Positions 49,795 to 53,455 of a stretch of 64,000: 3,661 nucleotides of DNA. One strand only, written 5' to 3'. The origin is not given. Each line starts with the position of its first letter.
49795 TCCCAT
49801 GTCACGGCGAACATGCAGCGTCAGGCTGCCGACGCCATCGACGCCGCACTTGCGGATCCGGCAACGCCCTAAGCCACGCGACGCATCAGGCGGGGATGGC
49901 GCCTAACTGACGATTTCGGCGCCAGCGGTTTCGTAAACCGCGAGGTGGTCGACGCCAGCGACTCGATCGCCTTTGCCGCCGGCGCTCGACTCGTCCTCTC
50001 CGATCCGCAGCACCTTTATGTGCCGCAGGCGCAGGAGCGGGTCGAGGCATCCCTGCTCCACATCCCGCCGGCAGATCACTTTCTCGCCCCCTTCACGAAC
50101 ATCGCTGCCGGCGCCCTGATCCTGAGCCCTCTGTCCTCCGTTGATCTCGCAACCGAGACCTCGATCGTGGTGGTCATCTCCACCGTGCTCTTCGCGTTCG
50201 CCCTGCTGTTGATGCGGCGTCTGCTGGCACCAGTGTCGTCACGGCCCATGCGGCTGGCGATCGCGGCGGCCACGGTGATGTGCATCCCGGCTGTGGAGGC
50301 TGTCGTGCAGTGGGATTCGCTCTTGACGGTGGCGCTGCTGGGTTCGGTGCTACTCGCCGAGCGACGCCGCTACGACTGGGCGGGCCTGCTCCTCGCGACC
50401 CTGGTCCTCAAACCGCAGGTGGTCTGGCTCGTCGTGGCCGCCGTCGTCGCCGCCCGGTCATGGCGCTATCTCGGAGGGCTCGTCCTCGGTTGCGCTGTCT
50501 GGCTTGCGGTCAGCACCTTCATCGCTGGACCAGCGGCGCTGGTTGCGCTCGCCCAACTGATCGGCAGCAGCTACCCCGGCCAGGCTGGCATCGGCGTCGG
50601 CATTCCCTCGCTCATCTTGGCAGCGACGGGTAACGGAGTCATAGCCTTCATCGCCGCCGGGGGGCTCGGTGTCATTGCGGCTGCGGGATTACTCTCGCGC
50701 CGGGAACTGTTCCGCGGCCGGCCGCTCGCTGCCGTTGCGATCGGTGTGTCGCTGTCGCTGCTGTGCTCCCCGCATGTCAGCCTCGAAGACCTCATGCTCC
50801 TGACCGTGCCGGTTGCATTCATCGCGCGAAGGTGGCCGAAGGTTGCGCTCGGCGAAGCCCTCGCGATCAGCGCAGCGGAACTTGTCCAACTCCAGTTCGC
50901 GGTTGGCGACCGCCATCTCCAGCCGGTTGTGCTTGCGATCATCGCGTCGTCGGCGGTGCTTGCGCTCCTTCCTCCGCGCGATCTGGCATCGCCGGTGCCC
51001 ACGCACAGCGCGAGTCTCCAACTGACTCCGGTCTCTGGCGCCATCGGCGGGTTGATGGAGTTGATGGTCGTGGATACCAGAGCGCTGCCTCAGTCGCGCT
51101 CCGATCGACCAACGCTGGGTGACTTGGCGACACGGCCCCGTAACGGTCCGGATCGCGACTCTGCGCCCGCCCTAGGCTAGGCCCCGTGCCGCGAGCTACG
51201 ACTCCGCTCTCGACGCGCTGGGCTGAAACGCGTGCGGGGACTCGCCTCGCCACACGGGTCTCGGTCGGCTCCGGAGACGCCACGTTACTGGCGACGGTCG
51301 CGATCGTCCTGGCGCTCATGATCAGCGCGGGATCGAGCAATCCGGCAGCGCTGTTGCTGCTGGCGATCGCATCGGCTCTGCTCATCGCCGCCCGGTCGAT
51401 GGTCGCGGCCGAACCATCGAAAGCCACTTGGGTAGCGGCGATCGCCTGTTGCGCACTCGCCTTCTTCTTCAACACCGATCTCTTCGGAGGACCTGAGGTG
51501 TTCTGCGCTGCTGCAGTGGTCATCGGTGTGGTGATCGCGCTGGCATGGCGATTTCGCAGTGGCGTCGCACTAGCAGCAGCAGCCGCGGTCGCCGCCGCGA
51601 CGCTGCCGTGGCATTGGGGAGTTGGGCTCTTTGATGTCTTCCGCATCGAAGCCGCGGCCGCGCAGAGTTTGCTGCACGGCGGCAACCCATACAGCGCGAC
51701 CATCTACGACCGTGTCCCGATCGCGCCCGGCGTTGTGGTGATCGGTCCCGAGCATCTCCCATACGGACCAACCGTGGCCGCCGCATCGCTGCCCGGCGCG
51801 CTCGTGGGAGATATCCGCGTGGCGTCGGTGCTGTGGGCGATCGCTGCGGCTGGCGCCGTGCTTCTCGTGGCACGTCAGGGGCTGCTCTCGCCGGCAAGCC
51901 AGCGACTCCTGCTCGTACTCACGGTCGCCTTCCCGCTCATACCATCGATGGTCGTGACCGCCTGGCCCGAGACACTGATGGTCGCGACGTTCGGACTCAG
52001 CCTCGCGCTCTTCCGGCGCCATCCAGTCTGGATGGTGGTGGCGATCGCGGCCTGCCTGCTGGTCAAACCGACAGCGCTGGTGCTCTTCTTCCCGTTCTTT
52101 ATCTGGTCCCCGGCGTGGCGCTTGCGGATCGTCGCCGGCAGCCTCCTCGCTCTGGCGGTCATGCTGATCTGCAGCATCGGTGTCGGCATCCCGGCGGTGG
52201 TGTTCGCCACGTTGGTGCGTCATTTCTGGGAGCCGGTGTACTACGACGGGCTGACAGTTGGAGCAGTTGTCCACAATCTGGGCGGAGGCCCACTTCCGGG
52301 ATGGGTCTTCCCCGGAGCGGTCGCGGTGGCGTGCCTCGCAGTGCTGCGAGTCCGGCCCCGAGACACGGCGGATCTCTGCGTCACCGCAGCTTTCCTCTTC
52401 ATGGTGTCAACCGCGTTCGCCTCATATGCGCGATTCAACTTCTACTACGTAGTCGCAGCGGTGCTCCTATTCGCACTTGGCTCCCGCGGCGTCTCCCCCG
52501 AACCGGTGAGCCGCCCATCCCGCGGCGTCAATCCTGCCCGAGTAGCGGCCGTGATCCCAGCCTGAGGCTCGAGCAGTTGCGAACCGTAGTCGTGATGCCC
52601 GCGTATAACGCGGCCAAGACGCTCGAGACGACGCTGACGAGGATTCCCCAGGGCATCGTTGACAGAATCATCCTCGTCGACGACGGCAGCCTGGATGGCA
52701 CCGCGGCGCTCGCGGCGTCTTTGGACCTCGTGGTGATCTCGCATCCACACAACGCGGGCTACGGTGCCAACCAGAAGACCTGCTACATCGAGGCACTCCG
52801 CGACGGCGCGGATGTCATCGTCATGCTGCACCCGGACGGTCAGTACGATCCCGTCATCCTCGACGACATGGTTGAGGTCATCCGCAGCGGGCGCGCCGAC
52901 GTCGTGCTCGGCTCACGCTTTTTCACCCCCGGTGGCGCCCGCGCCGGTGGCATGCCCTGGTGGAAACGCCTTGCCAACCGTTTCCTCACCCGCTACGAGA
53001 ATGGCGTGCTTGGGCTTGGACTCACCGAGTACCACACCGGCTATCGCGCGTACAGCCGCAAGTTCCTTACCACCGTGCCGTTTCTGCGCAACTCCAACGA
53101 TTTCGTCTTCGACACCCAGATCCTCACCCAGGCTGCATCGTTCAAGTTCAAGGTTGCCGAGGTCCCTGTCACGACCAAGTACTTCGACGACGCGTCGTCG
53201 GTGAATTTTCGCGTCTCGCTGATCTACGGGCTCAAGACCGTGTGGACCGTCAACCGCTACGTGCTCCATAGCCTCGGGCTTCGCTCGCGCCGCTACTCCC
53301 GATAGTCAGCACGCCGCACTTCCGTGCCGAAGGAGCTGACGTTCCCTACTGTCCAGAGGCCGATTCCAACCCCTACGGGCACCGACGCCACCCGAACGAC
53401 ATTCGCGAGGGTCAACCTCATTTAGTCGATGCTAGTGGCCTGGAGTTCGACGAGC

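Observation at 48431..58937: tRNA-Phe-associated mosaic island carrying envelope-glycosylation cassettes (seroconversion-like cargo)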

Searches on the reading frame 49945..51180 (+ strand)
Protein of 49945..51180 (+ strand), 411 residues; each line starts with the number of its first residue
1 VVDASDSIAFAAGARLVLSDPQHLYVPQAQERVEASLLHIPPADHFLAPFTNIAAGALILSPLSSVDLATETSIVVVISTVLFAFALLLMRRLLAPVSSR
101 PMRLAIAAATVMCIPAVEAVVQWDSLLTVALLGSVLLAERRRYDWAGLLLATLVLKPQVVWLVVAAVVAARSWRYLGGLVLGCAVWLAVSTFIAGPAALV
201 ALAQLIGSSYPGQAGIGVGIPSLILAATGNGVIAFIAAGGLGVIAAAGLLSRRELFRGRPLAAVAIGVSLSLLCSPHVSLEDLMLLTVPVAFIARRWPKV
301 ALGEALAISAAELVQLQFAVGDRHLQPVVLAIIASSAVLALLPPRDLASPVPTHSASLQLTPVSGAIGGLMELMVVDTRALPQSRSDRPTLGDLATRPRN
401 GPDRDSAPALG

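Call 4: search_protein_families(library=pfam, proteins=[window:49945-51180:+], max_evalue=0.01)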
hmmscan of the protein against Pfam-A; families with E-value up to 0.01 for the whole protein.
window:49945-51180:+ (411 aa): 1 family
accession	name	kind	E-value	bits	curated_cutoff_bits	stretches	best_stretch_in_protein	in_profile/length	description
PF09594.16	GT87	-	2.6e-10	40.9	25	1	56-276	7-237/237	Glycosyltransferase family 87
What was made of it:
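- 49945..51180 (+): GT87-family GT-C glycosyltransferase (GT87a), 411 aa, about 7 or more TM segments. PF09594 at 40.9 bits, above the cutoff (call 4).
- Checked: GT87 enzyme at 49945-51180 (PF09594 E=2.6e-10, 40.9 bits against a cutoff of 25, call 4).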

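Call 14: search_protein_families(library=ncbifam, proteins=[window:49945-51180:+], max_evalue=1)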
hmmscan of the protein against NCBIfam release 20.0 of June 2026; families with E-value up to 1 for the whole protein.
window:49945-51180:+ (411 aa): 0 families

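Call 53: find_homologous_proteins(query=window:49945-51180:+)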
Query window:49945-51180:+ (411 aa): 33 proteins with E <= 0.001 among 8000 candidates.
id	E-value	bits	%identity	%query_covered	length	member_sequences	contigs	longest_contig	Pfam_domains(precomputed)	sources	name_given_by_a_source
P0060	1.5e-241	819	99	99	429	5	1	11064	PF09594.17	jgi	jgi:hypothetical protein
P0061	1.2e-172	593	77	99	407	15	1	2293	PF09594.17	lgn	-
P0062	3.5e-157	542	80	84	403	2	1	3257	PF09594.17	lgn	-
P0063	5.1e-133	462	67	82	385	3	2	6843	PF09594.17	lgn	-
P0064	3.7e-129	449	67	82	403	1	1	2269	PF09594.17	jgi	jgi:Glycosyltransferase family 87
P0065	4.9e-129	449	67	82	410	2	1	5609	PF09594.17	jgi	jgi:Glycosyltransferase family 87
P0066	1.5e-128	447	67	82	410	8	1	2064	PF09594.17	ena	-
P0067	7.7e-128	445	64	82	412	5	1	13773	PF09594.17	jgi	-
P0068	1.7e-127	444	67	82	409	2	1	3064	PF09594.17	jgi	jgi:hypothetical protein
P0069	2.7e-126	440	64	82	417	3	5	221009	PF09594.17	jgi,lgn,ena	jgi:hypothetical protein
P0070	9.5e-125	435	65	82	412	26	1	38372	PF09594.17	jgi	-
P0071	1.1e-124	435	67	82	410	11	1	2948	PF09594.17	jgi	jgi:Glycosyltransferase family 87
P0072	3.2e-124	433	66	82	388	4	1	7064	PF09594.17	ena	-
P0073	1.1e-123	431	83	65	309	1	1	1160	PF09594.17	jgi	jgi:hypothetical protein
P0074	7.4e-123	429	66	82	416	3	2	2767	PF09594.17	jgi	jgi:Glycosyltransferase family 87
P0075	1.6e-122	427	63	82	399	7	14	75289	PF09594.17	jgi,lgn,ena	jgi:hypothetical protein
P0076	7.0e-120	419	63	83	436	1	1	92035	PF09594.17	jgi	jgi:hypothetical protein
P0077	1.1e-119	418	62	82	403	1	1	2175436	PF09594.17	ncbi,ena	-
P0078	8.3e-119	415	61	84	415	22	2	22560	PF09594.17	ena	-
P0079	1.3e-118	415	61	84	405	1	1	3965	PF09594.17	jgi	jgi:hypothetical protein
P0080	1.5e-118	414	63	82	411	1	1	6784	PF09594.17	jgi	jgi:hypothetical protein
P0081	3.3e-118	413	61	85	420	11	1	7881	PF09594.17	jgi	jgi:Glycosyltransferase family 87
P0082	5.4e-109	383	63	76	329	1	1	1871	PF09594.17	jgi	jgi:hypothetical protein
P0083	1.1e-107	379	58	84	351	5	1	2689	PF09594.17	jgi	jgi:hypothetical protein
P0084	7.1e-107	376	61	79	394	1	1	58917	PF09594.17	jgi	jgi:Glycosyltransferase family 87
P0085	9.2e-106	372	59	78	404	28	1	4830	PF09594.17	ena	-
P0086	6.3e-103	363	50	99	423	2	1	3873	PF09594.17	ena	-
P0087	5.5e-90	320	54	83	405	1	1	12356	PF09594.17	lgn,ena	-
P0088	5.5e-87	311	55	79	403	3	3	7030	PF09594.17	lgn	-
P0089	3.6e-80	288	64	56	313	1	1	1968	PF09594.17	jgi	jgi:hypothetical protein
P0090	6.7e-64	235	45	75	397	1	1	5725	PF09594.17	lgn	-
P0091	5.4e-29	120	33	68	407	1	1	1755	PF09594.17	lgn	-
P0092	7.1e-5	40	32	32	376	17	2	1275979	PF09594.17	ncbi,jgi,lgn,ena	jgi:glycosyl transferase family 87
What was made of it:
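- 49945..51180 (+): All 33 homologues carry PF09594 (call 53).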

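Call 54: find_encoding_contigs(protein=P0060, flank=10000, max_places=2)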
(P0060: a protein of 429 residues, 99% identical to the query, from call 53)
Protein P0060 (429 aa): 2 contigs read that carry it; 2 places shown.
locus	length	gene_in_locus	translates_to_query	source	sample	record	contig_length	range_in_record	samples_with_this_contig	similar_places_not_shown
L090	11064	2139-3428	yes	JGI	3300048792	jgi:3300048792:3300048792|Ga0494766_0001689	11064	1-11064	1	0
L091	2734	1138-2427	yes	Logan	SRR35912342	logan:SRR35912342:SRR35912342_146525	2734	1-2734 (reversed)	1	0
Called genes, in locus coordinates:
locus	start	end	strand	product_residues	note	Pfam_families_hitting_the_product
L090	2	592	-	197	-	?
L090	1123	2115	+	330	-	PF00589:Phage_integrase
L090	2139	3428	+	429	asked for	PF09594:GT87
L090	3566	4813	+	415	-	-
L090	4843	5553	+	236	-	PF00535:Glycos_transf_2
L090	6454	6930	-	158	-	PF25087:GMPPB_C (faint), PF00132:Hexapep, PF14602:Hexapep_2 (faint)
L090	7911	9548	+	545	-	-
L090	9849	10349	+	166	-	-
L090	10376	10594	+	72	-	-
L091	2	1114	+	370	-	?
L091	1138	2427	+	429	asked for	PF09594:GT87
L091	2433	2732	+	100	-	?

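Call 55: find_encoding_contigs(protein=P0069, flank=10000, max_places=2)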
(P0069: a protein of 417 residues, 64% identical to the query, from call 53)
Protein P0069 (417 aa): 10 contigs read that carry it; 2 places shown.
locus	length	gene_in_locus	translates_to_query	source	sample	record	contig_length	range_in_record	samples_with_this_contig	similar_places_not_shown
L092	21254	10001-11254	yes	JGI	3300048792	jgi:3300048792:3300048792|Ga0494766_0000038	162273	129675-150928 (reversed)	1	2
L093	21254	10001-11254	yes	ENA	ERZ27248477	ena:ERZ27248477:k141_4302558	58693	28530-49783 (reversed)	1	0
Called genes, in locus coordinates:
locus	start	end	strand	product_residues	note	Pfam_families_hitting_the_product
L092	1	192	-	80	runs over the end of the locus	-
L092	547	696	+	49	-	-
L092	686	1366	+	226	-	PF00033:Cytochrome_B, PF13631:Cytochrom_B_N_2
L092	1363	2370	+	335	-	-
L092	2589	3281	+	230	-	PF00912:Transgly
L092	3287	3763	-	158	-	-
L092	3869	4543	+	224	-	PF00072:Response_reg, PF00486:Trans_reg_C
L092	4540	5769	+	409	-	PF00512:HisKA, PF02518:HATPase_c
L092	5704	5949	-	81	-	PF13459:Fer4_15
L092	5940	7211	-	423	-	PF01512:Complex1_51K, PF10589:NADH_4Fe-4S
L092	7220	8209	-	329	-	PF01794:Ferric_reduct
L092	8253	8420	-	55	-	-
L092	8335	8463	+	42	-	-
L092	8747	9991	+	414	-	PF09594:GT87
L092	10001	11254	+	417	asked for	PF09594:GT87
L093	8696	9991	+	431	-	PF09594:GT87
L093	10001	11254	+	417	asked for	PF09594:GT87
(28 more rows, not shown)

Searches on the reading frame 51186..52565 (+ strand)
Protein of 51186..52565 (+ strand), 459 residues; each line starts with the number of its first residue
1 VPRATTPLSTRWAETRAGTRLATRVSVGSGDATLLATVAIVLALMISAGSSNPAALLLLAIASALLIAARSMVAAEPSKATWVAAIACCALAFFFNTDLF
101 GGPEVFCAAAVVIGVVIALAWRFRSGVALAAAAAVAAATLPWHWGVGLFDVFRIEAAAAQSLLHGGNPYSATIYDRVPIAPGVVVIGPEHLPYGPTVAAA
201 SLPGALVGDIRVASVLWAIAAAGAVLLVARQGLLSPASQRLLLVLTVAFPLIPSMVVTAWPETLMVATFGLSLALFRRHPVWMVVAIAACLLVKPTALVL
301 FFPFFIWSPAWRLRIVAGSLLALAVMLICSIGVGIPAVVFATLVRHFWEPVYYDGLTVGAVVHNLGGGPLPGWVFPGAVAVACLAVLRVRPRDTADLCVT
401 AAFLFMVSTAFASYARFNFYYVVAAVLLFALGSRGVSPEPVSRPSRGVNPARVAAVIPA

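Call 4: search_protein_families(library=pfam, proteins=[window:51186-52565:+], max_evalue=0.01)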
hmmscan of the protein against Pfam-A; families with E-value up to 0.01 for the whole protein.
window:51186-52565:+ (459 aa): 0 families

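Call 14: search_protein_families(library=ncbifam, proteins=[window:51186-52565:+], max_evalue=1)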
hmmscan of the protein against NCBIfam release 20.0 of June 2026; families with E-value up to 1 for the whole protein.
window:51186-52565:+ (459 aa): 0 families

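Call 25: search_solved_structures(query=window:51186-52565:+, max_evalue=10)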
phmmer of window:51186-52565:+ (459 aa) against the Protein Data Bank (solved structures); distinct sequences matched with E-value up to 10: 1.
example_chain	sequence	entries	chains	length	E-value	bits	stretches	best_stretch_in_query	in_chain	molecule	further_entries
4xe5_G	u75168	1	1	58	0.57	12.4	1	93-127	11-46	Sodium/potassium-transporting ATPase subunit gamma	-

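Call 35: find_homologous_proteins(query=window:51186-52565:+)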
Query window:51186-52565:+ (459 aa): 21 proteins with E <= 0.001 among 8000 candidates.
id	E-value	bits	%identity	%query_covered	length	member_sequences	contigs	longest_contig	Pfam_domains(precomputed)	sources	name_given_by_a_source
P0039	1.4e-253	860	89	100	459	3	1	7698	-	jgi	jgi:hypothetical protein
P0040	5.6e-253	858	90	99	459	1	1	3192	-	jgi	jgi:hypothetical protein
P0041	5.1e-251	851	91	98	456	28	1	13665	-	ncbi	ncbi:MAG: hypothetical protein WB793_13135 [Candidatus Dormiibacterota bacterium]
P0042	3.2e-241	819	86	100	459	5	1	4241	-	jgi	jgi:hypothetical protein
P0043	6.9e-233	792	84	98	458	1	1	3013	PF09594.17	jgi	jgi:hypothetical protein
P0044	5.0e-225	766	86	92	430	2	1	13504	PF09594.17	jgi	jgi:hypothetical protein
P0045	6.4e-223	759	83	96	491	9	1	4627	-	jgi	jgi:hypothetical protein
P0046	1.5e-221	754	85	92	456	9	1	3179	PF09594.17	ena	-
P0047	1.6e-221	754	79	98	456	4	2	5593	-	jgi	jgi:hypothetical protein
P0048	1.6e-213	728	84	91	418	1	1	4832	-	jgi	jgi:hypothetical protein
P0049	1.7e-198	678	72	98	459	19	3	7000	-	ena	-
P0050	2.8e-198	678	76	93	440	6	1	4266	-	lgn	-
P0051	1.5e-195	669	71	99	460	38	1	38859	-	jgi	jgi:hypothetical protein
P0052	2.4e-195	668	72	97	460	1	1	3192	-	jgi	jgi:hypothetical protein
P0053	1.8e-194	665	70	100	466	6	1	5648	-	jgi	jgi:hypothetical protein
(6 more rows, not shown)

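Call 37: search_protein_families(library=pfam, alignment_id=A2, max_evalue=0.1)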
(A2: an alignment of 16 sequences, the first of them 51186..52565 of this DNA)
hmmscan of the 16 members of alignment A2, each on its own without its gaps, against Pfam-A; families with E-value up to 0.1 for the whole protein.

A. member 1, window:51186-52565:+ (459 aa): 1 family
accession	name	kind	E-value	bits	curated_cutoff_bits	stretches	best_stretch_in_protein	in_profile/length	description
PF09594.16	GT87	-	0.011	16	25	1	193-408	3-236/237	Glycosyltransferase family 87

B. families by the number of members that match (of 16 scanned): 2 families
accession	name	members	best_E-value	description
PF09594.16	GT87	10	4e-07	Glycosyltransferase family 87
PF22570.1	LiaF-TM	1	0.069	LiaF transmembrane domain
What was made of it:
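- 51186..52565 (+): Divergent GT87-like membrane protein (O459), 459 aa, starting 5 nt after GT87a. Pfam GT87 E=0.011; 10 of 16 family members hit, best 4e-7 (call 37).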

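Call 39: find_encoding_contigs(protein=P0041, flank=10000, max_places=3)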
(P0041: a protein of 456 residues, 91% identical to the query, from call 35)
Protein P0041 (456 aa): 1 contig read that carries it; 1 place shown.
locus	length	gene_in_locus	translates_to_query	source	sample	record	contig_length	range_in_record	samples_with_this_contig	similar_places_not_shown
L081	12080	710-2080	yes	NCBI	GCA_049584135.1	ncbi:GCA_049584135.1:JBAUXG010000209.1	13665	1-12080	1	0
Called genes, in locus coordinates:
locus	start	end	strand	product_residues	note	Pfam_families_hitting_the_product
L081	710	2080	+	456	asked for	-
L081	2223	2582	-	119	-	PF00072:Response_reg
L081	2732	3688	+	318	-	PF01578:Cytochrom_C_asm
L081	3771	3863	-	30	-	PF08213:COX24_C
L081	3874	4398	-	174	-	PF04677:CwfJ_C_1 (weak), PF01230:HIT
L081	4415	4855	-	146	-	PF02566:OsmC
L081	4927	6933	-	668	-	PF00563:EAL, PF13185:GAF_2, PF00990:GGDEF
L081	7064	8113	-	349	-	PF00005:ABC_tran, PF13304:AAA_21 (faint), PF08352:oligo_HPY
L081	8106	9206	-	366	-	PF00005:ABC_tran, PF13304:AAA_21 (weak), PF08352:oligo_HPY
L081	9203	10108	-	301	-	PF12911:OppC_N, PF00528:BPD_transp_1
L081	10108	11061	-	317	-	PF19300:BPD_transp_1_N (weak), PF00528:BPD_transp_1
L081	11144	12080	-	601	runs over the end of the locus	PF00496:SBP_bac_5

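Call 40: find_encoding_contigs(protein=P0051, flank=10000, max_places=3)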
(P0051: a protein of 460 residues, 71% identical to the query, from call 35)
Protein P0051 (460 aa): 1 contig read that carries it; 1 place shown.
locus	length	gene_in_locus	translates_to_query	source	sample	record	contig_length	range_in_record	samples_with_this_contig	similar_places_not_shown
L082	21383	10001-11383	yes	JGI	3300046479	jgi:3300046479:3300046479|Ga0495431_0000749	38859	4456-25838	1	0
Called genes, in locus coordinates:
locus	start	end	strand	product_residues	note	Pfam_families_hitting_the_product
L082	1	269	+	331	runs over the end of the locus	PF12146:Hydrolase_4 (faint)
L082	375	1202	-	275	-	PF01061:ABC2_membrane, PF12698:ABC2_membrane_3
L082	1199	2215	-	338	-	PF00005:ABC_tran, PF13304:AAA_21 (weak)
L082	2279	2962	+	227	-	PF00072:Response_reg, PF00486:Trans_reg_C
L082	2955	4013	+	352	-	PF00512:HisKA, PF02518:HATPase_c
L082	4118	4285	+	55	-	-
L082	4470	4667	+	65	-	-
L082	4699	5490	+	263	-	PF00756:Esterase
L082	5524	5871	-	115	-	-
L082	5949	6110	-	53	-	-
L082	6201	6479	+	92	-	-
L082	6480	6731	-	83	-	-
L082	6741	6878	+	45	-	-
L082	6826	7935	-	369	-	PF07690:MFS_1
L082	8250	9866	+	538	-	-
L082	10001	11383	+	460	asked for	-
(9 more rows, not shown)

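Call 74: find_related_loci(query=A2, collection=viral_contigs, flank=8000)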
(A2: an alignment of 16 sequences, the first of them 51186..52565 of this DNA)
Query A2 (459 aa) in viral_contigs; peptide patterns used: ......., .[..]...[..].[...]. (x = any residue, [..] = any of these).
49 stretches matched a pattern, but none encodes a relative of the query by tblastn (E <= 1e-3).

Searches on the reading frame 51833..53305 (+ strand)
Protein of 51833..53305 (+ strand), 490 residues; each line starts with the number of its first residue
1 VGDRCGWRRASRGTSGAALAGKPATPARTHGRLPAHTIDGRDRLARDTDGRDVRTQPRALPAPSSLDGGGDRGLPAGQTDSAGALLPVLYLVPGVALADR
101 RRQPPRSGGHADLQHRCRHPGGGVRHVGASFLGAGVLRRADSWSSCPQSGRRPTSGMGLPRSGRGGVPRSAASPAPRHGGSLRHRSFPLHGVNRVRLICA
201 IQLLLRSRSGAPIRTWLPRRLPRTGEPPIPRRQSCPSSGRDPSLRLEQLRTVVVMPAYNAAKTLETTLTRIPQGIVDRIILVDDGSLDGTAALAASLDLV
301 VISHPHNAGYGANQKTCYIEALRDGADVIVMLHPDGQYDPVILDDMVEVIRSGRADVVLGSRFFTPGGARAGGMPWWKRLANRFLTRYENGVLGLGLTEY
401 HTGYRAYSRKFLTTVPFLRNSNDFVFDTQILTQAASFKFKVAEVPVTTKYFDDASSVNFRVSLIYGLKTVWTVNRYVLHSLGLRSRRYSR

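Call 4: search_protein_families(library=pfam, proteins=[window:51833-53305:+], max_evalue=0.01)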
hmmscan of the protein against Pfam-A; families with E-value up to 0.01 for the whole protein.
window:51833-53305:+ (490 aa): 1 family
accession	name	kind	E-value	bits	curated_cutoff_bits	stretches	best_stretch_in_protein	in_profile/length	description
PF00535.33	Glycos_transf_2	-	2.7e-19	70.2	23.3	1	253-412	2-164/168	Glycosyl transferase family 2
